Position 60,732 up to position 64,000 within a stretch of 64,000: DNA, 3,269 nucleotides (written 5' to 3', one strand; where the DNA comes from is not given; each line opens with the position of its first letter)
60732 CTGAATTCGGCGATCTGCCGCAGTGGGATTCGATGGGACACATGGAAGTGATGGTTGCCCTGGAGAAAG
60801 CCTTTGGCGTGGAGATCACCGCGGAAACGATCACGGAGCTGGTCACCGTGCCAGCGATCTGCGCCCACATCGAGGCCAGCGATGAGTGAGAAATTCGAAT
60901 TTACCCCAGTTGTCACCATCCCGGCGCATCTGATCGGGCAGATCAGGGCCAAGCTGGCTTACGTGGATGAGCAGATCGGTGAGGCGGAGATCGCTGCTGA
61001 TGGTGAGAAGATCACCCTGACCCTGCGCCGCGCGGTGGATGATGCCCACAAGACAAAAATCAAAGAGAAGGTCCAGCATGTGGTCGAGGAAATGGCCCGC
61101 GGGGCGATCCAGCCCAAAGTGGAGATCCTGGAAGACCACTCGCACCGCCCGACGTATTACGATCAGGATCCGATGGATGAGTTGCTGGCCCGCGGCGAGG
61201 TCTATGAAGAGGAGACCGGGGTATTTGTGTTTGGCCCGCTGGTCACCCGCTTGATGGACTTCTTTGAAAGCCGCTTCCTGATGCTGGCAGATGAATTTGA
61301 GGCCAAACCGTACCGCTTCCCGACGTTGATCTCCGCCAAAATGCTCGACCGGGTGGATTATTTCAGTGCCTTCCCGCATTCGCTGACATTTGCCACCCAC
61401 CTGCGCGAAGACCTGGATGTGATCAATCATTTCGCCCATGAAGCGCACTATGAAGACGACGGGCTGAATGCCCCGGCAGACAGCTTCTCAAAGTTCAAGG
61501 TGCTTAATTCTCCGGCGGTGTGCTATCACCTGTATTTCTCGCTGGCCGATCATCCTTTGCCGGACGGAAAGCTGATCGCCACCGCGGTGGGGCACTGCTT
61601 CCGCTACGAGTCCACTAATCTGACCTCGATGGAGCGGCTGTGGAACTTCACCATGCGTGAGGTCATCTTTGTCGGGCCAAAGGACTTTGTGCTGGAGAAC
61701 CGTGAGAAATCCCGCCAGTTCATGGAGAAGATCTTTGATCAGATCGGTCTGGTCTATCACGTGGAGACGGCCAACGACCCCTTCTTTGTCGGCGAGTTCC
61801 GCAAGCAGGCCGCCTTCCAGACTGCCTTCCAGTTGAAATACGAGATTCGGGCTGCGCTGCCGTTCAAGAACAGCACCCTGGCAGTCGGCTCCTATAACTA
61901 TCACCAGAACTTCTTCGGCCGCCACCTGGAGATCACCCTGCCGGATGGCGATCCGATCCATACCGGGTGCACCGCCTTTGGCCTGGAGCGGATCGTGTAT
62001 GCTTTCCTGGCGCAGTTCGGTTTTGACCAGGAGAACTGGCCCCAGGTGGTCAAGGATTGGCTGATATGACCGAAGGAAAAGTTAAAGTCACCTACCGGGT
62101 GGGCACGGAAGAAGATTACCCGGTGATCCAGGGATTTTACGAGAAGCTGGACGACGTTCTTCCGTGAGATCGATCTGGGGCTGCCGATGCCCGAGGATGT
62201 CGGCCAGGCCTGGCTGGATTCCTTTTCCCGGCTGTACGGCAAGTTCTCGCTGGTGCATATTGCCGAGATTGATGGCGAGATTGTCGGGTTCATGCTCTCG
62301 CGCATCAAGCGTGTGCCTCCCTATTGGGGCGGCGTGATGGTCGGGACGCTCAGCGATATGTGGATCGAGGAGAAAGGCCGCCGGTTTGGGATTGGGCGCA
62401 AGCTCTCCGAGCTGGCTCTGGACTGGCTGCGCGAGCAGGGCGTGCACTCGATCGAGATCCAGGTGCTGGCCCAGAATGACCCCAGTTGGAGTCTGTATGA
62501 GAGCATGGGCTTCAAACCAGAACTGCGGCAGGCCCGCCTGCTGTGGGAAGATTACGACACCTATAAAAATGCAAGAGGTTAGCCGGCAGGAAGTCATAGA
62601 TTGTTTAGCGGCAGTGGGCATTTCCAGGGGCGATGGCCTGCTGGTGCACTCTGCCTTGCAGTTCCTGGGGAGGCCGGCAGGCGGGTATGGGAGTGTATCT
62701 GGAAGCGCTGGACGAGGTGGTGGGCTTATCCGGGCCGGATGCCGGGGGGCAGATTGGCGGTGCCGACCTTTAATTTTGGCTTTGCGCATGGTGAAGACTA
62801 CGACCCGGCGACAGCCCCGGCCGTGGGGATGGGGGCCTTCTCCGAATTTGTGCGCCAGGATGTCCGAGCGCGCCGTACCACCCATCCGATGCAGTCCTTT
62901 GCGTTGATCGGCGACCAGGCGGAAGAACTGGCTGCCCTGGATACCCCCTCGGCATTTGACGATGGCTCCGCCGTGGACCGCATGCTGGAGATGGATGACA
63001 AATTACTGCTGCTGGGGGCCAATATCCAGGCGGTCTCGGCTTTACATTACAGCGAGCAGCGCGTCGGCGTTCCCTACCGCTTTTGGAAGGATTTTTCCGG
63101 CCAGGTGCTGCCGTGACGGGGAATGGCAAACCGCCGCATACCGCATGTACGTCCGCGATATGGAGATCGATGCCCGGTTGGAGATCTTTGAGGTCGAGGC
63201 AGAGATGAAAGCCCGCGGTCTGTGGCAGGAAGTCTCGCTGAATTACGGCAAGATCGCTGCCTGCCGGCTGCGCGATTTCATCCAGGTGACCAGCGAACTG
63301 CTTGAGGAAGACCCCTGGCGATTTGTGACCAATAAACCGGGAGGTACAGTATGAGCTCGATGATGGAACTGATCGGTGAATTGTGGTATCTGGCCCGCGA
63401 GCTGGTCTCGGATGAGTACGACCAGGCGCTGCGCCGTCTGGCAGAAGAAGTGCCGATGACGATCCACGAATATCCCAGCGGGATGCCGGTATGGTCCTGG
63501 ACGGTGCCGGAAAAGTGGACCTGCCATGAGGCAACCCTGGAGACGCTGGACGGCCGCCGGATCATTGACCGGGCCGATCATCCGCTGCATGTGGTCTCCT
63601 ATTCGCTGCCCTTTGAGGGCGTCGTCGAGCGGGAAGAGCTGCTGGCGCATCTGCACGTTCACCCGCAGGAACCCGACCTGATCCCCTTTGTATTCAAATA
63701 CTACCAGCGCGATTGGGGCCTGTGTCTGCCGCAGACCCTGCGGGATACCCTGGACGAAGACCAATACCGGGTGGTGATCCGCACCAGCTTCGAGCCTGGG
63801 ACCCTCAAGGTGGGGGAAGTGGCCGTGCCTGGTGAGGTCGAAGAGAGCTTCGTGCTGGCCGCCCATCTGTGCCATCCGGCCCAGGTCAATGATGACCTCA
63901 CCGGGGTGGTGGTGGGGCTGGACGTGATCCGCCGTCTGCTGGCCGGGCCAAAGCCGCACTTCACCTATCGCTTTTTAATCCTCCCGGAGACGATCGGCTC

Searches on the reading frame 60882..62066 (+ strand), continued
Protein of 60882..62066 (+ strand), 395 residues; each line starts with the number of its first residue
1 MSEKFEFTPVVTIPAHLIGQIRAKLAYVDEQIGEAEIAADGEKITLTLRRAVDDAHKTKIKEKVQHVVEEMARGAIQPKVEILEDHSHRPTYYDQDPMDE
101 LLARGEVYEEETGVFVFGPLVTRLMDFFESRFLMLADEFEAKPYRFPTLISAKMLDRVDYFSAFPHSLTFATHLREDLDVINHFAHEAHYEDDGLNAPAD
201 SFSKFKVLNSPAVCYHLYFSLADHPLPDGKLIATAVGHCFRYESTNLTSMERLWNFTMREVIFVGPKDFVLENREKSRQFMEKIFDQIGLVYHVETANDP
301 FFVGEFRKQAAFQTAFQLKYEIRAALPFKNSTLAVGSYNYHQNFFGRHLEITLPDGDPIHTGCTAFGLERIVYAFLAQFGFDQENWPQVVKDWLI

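Call 91: get_annotated_region(hit=H10, flank=8000)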
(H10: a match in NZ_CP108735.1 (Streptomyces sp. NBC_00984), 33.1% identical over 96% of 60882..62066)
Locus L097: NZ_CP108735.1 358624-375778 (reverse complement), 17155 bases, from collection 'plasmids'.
description: Streptomyces sp. NBC_00984 plasmid unnamed1, complete sequence
organism: Streptomyces sp. NBC_00984 (NCBI taxid 2903700)
taxonomy: Bacteria; Actinomycetota; Actinomycetes; Kitasatosporales; Streptomycetaceae; Streptomyces; Streptomyces sp. NBC 00984
host: -; source: -; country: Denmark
typing (MOB-suite, as given by PLSDB): mobilizable; relaxase MOBF,MOBP
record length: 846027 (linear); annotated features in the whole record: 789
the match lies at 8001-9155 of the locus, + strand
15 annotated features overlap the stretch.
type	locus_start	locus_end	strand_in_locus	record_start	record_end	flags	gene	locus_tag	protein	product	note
CDS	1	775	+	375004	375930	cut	-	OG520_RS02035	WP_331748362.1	phytanoyl-CoA dioxygenase family protein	-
CDS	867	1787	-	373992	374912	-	-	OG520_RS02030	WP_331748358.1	cupin-like domain-containing protein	-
CDS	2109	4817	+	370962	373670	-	-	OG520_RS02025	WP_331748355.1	beta-ketoacyl synthase N-terminal-like domain-containing protein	-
CDS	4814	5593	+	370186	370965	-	-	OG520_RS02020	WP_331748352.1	alpha/beta fold hydrolase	-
CDS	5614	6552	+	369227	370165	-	-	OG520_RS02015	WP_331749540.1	3-hydroxyacyl-CoA dehydrogenase NAD-binding domain-containing protein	GO:0006631 - fatty acid metabolic process [Evidence IEA]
CDS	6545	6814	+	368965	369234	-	-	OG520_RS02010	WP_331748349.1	phosphopantetheine-binding protein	-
CDS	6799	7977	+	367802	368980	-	-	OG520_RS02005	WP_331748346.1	acyl-CoA dehydrogenase family protein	-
CDS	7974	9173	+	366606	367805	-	-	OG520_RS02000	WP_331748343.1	hypothetical protein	-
CDS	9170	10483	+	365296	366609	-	-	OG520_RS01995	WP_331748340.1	acyltransferase domain-containing protein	-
CDS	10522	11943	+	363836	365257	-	-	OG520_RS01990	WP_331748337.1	condensation domain-containing protein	-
CDS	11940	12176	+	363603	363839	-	-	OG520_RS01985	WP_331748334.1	acyl carrier protein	-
CDS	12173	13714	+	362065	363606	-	-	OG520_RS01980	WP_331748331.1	AMP-binding protein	-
CDS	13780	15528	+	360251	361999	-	-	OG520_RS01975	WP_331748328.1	non-ribosomal peptide synthetase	-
CDS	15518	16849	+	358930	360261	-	-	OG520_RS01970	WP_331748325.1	condensation domain-containing protein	-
CDS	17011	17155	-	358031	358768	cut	-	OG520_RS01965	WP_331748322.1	methyltransferase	-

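Call 92: get_annotated_region(hit=H2, flank=8000)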
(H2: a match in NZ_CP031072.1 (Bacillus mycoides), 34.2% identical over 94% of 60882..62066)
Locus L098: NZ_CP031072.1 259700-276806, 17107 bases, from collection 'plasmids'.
description: Bacillus mycoides strain BPN401 plasmid pl395, complete sequence
organism: Bacillus mycoides (NCBI taxid 1405)
taxonomy: Bacteria; Bacillota; Bacilli; Bacillales; Bacillaceae; Bacillus; Bacillus mycoides
host: -; source: cell culture,soil; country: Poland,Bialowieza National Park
typing (MOB-suite, as given by PLSDB): conjugative; relaxase MOBP; mating-pair formation MPF_T
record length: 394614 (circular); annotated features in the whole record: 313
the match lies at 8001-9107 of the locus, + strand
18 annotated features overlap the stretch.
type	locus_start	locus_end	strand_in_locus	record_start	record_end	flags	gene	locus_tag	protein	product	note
CDS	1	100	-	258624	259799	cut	-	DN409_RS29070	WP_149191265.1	LL-diaminopimelate aminotransferase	-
CDS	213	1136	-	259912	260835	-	-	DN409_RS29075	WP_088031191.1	3-oxoacyl-[acyl-carrier-protein] synthase III C-terminal domain-containing protein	-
CDS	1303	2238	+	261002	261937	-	-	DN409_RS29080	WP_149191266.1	3-oxoacyl-[acyl-carrier-protein] synthase III C-terminal domain-containing protein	-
CDS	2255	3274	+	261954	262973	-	-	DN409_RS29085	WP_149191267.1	hypothetical protein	-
CDS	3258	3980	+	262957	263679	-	-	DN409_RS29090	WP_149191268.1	hypothetical protein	-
CDS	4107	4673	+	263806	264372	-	-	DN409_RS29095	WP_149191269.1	hypothetical protein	-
CDS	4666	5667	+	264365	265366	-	-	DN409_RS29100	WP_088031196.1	BtrH N-terminal domain-containing protein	-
CDS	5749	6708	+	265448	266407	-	-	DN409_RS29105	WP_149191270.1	hypothetical protein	-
CDS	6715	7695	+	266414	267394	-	-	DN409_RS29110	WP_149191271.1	YpdA family putative bacillithiol disulfide reductase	GO:0006790 - sulfur compound metabolic process [Evidence IEA]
CDS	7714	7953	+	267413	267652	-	-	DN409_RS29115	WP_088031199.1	acyl carrier protein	GO:0006633 - fatty acid biosynthetic process [Evidence IEA]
CDS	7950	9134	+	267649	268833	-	-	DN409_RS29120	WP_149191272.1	hypothetical protein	-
CDS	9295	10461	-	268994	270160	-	-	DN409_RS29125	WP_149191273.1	AAA family ATPase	-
CDS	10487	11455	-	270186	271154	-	-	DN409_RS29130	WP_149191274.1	hypothetical protein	-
CDS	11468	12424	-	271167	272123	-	-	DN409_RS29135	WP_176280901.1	3-oxoacyl-[acyl-carrier-protein] synthase III C-terminal domain-containing protein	-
CDS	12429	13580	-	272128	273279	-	-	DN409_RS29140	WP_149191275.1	acyl-CoA dehydrogenase family protein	-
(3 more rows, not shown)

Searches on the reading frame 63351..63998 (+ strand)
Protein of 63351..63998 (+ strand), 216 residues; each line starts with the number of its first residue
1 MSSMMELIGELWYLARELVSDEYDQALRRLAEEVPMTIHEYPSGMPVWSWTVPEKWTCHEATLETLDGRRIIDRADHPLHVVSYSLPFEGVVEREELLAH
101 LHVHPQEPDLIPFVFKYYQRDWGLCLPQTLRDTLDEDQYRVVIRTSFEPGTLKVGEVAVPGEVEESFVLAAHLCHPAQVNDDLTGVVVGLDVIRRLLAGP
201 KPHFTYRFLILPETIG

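Call 5: search_protein_families(library=pfam, max_evalue=0.01, proteins=[window:63351-63998:+])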
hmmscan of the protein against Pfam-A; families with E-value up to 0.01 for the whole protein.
seq(216 aa): 2 families
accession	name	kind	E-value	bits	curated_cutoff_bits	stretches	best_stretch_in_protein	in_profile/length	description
PF16254.10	DUF4910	-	9.1e-33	113.5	26.6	1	6-216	2-120/247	Domain of unknown function (DUF4910)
PF09940.16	DUF2172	-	3.7e-31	107.8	27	1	55-145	1-91/92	Domain of unknown function (DUF2172)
